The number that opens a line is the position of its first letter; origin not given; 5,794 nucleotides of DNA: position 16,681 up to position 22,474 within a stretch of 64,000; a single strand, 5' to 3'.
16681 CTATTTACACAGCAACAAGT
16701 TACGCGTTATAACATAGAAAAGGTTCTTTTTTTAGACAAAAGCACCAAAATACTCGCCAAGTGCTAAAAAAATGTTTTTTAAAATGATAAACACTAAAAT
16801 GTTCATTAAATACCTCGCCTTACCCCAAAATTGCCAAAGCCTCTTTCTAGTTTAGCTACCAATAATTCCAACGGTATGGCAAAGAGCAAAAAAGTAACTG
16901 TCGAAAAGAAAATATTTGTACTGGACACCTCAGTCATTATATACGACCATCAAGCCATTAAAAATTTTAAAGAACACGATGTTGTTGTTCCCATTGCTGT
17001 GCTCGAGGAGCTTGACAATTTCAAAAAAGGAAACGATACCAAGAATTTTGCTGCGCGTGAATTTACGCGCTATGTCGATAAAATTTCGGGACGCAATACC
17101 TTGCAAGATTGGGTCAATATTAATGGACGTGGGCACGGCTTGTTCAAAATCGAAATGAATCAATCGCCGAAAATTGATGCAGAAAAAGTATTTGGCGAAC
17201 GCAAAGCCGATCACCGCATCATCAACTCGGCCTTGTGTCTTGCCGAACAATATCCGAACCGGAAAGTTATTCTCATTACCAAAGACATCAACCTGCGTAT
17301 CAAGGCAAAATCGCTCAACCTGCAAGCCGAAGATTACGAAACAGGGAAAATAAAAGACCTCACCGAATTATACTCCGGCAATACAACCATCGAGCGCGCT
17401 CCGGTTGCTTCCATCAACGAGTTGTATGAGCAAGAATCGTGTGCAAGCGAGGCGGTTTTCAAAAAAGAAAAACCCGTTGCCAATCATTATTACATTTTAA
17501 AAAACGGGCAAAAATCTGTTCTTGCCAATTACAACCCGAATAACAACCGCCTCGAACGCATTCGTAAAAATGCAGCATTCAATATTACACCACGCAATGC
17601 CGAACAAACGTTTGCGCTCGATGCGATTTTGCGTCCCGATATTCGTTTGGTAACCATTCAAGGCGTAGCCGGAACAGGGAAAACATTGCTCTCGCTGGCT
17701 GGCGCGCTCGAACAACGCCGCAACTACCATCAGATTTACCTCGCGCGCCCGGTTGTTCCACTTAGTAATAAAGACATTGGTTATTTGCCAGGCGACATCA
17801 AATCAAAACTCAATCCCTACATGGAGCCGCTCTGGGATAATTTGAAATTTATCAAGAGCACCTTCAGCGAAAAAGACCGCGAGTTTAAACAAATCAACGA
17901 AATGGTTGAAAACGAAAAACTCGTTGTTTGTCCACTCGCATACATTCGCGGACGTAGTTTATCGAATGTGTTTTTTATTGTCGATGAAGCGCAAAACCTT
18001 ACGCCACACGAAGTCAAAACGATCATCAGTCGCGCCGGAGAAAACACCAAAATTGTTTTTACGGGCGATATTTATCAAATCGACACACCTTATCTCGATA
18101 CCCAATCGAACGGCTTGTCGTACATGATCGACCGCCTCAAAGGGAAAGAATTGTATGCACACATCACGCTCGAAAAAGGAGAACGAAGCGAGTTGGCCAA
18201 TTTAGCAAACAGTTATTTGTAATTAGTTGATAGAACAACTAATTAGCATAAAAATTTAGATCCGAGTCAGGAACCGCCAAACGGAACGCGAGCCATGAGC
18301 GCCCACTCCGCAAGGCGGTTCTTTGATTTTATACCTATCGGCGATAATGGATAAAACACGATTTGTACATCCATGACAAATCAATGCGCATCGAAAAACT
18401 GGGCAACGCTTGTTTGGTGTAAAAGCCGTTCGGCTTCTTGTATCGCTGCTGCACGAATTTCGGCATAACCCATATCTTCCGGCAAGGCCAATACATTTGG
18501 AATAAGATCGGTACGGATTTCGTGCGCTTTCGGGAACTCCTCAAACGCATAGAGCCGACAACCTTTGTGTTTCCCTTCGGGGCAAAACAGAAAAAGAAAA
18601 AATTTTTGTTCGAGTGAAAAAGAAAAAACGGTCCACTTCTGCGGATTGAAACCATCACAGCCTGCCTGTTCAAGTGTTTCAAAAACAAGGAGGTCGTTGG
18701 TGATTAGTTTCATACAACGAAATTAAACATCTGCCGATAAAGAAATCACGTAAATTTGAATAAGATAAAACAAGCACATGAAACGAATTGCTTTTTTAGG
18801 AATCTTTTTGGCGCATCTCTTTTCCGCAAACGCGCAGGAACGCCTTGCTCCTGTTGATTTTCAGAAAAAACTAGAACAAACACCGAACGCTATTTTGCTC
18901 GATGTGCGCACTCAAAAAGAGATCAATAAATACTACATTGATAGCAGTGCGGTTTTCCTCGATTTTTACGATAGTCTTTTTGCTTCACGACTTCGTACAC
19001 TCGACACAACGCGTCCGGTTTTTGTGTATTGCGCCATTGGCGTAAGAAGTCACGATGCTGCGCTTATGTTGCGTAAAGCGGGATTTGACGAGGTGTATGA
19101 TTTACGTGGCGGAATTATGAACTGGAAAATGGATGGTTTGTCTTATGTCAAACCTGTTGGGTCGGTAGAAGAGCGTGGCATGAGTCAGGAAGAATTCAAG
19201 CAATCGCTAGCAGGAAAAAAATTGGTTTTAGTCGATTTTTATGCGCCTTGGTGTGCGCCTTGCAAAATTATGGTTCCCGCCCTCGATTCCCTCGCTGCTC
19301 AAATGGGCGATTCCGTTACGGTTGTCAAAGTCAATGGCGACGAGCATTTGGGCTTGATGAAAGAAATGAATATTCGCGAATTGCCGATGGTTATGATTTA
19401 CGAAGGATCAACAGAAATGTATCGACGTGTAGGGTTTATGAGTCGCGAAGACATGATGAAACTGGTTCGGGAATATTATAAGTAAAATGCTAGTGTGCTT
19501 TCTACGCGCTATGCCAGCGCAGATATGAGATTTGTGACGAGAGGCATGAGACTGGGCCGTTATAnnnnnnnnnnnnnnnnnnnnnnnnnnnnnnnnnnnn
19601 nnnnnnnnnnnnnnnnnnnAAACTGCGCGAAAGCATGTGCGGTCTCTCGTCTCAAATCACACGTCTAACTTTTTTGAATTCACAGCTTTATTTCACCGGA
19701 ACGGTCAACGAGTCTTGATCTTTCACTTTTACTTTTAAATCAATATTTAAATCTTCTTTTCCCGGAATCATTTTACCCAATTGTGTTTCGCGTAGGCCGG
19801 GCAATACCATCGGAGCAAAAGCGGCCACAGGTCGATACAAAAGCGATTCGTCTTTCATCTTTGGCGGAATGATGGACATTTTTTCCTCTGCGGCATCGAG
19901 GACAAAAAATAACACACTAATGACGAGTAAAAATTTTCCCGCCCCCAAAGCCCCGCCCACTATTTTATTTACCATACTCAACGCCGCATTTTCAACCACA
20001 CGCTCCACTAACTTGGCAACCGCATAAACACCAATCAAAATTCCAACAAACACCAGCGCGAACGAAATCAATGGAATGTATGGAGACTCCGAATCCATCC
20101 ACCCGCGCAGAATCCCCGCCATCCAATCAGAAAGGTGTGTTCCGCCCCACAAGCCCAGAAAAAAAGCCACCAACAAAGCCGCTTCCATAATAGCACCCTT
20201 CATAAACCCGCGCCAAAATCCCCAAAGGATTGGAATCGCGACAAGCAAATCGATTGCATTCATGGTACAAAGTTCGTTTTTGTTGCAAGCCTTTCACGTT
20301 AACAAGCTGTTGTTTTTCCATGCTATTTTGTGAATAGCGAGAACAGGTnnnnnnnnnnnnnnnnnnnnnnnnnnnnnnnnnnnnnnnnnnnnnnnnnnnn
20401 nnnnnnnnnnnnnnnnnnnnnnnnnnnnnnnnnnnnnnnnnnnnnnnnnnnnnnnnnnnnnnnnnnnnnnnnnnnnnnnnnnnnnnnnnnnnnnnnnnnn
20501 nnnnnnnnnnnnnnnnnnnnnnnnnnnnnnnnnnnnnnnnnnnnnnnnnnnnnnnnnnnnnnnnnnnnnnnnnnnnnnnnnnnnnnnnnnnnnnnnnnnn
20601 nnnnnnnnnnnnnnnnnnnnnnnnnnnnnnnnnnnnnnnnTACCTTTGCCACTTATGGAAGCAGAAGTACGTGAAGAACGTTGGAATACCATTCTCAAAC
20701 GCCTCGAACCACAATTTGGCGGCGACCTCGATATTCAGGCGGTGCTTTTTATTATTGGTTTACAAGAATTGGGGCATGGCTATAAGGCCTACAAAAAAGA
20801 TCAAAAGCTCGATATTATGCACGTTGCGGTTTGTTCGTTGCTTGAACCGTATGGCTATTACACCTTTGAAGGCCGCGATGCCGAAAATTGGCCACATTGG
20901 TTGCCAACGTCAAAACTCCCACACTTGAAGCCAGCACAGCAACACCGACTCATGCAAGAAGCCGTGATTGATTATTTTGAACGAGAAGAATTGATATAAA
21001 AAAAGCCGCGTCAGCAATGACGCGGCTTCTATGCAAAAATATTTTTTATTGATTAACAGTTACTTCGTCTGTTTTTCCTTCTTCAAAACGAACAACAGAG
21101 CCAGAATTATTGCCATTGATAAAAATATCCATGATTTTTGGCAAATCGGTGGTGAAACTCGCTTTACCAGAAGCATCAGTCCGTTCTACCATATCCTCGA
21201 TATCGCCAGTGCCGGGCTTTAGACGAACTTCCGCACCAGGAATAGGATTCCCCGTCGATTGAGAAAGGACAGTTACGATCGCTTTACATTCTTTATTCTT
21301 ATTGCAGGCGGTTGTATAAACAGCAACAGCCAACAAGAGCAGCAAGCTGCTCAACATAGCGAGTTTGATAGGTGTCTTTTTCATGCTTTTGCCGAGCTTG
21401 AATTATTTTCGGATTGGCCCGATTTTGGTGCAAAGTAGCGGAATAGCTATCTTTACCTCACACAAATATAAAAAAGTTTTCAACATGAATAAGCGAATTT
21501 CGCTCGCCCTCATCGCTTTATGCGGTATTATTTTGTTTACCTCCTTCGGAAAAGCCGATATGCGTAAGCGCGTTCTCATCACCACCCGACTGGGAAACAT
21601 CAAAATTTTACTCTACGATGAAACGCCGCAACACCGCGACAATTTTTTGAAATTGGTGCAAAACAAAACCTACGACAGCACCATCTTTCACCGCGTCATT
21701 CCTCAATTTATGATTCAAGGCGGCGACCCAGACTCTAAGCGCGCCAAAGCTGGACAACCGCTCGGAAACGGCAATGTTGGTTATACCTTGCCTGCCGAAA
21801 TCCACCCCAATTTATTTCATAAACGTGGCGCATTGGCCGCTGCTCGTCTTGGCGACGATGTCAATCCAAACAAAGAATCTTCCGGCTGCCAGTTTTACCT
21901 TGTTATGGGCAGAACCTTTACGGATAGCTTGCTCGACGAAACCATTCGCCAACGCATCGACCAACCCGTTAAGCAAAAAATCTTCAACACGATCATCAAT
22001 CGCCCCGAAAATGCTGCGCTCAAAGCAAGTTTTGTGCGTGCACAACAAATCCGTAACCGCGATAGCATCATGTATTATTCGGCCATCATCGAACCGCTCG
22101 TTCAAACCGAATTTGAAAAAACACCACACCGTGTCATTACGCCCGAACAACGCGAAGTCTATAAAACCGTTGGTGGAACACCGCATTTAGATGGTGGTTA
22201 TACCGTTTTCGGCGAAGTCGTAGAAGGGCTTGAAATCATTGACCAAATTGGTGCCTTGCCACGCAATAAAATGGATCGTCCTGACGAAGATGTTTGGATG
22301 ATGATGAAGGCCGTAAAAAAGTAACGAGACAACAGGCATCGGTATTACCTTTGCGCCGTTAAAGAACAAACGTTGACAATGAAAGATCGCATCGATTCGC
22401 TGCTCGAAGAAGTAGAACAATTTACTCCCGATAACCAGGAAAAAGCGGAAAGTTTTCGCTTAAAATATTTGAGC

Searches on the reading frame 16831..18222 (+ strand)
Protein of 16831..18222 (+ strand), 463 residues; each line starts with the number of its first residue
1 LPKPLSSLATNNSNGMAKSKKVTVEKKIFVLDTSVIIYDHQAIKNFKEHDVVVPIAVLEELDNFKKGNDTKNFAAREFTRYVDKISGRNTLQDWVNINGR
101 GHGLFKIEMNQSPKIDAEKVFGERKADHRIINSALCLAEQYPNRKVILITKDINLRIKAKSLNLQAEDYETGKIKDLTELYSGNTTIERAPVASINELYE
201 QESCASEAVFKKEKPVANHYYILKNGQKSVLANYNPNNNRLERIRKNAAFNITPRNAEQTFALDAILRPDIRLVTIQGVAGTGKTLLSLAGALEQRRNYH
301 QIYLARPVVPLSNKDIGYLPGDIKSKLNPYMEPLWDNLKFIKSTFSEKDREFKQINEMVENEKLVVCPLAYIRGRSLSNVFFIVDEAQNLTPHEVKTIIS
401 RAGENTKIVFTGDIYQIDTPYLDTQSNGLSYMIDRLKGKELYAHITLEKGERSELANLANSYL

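Call 16: search_protein_families(library=ncbifam, proteins=[window:16831-18222:+], max_evalue=0.00001)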
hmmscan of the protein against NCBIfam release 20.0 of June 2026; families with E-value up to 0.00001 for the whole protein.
window:16831-18222:+ (463 aa): 2 families
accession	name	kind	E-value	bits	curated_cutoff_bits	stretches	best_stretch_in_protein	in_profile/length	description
NF053827.1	RNA5-3helPhoH2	equivalog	7.7e-81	272.3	680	1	27-460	2-420/427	RNA 5'-3' helicase PhoH2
NF007827.1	PRK10536.1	equivalog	3.1e-31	108.7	380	1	249-454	46-244/253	phosphate starvation-inducible protein PhoH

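Call 17: search_protein_families(library=pfam, proteins=[window:16831-18222:+], max_evalue=0.00001)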
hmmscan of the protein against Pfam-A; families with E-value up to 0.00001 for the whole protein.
window:16831-18222:+ (463 aa): 3 families
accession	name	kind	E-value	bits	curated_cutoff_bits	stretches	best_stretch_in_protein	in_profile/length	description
PF02562.22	PhoH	-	1.2e-48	165.8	27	1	252-449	2-188/205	PhoH-like protein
PF13638.12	PIN_4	-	8.6e-35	120.3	21.9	1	29-170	1-132/132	PIN domain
PF13604.12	AAA_30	-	1.9e-07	31.4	27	0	256-287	3-34/191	AAA domain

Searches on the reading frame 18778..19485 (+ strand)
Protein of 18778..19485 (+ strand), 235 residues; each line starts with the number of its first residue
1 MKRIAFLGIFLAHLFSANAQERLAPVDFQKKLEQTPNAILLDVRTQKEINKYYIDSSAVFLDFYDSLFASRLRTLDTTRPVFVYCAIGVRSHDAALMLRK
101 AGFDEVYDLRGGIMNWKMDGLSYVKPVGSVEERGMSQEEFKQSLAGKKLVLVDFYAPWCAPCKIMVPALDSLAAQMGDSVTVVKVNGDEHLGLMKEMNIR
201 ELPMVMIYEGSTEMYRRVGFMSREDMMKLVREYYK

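Call 16: search_protein_families(library=ncbifam, proteins=[window:18778-19485:+], max_evalue=0.00001)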
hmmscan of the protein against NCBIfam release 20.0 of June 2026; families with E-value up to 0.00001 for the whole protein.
window:18778-19485:+ (235 aa): 18 families
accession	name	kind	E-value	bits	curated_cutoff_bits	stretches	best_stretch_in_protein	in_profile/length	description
TIGR01068.1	thioredoxin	equivalog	4.4e-25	87.8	96.8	1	136-232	2-99/101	thioredoxin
NF045521.1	rhoda_near_glyco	subfamily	1.5e-16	60.5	145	1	20-124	14-116/144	rhodanese homology domain-containing protein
NF008229.0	PRK10996.1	equivalog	1.6e-15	57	125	1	136-212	41-117/141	thioredoxin TrxC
TIGR01126.1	pdi_dom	equivalog_domain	4.7e-15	55.7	107.2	1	136-232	2-103/105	protein disulfide-isomerase domain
NF006898.0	PRK09381.1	equivalog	1.8e-13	50.8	138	1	145-227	19-101/109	thioredoxin TrxA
NF006444.0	PRK08762.1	equivalog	2.1e-13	49.7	449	1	23-132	17-123/387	molybdopterin-synthase adenylyltransferase MoeB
NF005902.0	PRK07878.1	equivalog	5e-12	45.4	647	1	6-117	272-382/392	adenylyltransferase/sulfurtransferase MoeZ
TIGR01130.1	ER_PDI_fam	subfamily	1.1e-11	44.9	344.25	1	136-212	7-86/476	protein disulfide-isomerase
NF047697.1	ThioredTrxAClost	equivalog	1.4e-11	44.5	140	1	137-214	6-84/105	thioredoxin TrxA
NF045694.1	seleno_TsoB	exception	2.3e-11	42.5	805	1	130-228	457-566/572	rhodanese/DsbD fusion-like selenoprotein TsoB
NF001195.0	PRK00162.1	equivalog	1.1e-10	41.8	102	1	24-122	8-102/108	thiosulfate sulfurtransferase GlpE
NF001133.1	PRK00142.1-1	equivalog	3e-10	40.1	170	1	17-117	102-204/229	oxygen-dependent tRNA uridine(34) hydroxylase TrhO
NF041203.1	rhodanese_LYCAU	equivalog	1.6e-09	37.5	115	1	12-119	12-119/126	rhodanese-related (seleno)protein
NF047696.1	ThlDiSintTplARhiz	equivalog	1.5e-08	34.7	230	1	145-189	96-140/219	thiol:disulfide interchange protein TlpA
NF001419.0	PRK00293.1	subfamily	1.2e-07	30.8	330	1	137-232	467-571/574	protein-disulfide reductase DsbD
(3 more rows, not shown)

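Call 17: search_protein_families(library=pfam, proteins=[window:18778-19485:+], max_evalue=0.00001)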
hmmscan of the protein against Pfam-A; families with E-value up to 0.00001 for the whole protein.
window:18778-19485:+ (235 aa): 5 families
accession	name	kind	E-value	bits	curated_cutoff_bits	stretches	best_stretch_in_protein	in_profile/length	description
PF00085.26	Thioredoxin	-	6.2e-22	78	23.5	1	136-231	6-102/103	Thioredoxin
PF00581.25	Rhodanese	-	3.1e-14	53.7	22.2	1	28-118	5-101/102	Rhodanese-like domain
PF13098.12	Thioredoxin_2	-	9.1e-08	32.8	27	1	146-229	4-103/104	Thioredoxin-like domain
PF00578.27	AhpC-TSA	-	1.9e-06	28.3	26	1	141-224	19-104/124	AhpC/TSA family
PF08534.16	Redoxin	-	7.4e-06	26.3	26.6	0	141-221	24-107/148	Redoxin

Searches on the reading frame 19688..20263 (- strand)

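Call 16: search_protein_families(library=ncbifam, proteins=[window:19688-20263:-], max_evalue=0.00001)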
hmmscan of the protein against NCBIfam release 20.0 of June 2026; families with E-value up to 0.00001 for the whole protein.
window:19688-20263:- (191 aa): 1 family
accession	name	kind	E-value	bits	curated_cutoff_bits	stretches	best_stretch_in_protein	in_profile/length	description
NF033740.0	MarP_fam_protase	equivalog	2.5e-08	33.4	250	1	4-126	1-121/390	MarP family serine protease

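Call 17: search_protein_families(library=pfam, proteins=[window:19688-20263:-], max_evalue=0.00001)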
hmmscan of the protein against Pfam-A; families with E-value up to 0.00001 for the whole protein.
window:19688-20263:- (191 aa): 1 family
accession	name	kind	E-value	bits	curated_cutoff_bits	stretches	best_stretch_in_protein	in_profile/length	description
PF02674.22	Colicin_V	-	2.4e-23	83.2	29.3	1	4-150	1-143/144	Colicin V production protein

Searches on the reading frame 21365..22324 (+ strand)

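Call 16: search_protein_families(library=ncbifam, proteins=[window:21365-22324:+], max_evalue=0.00001)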
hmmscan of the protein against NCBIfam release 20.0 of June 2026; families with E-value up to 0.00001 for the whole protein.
window:21365-22324:+ (319 aa): 2 families
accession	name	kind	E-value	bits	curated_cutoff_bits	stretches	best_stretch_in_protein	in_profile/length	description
NF008151.0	PRK10903.1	equivalog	1.4e-20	73.6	308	1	41-181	1-131/190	peptidylprolyl isomerase A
NF008057.0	PRK10791.1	equivalog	8.3e-15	54.9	297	1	72-162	4-88/164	peptidylprolyl isomerase B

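Call 17: search_protein_families(library=pfam, proteins=[window:21365-22324:+], max_evalue=0.00001)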
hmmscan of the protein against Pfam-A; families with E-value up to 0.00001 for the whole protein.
window:21365-22324:+ (319 aa): 1 family
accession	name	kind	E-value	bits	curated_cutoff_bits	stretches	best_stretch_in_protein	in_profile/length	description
PF00160.26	Pro_isomerase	-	4.6e-40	137.9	21.7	2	70-183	2-113/159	Cyclophilin type peptidyl-prolyl cis-trans isomerase/CLD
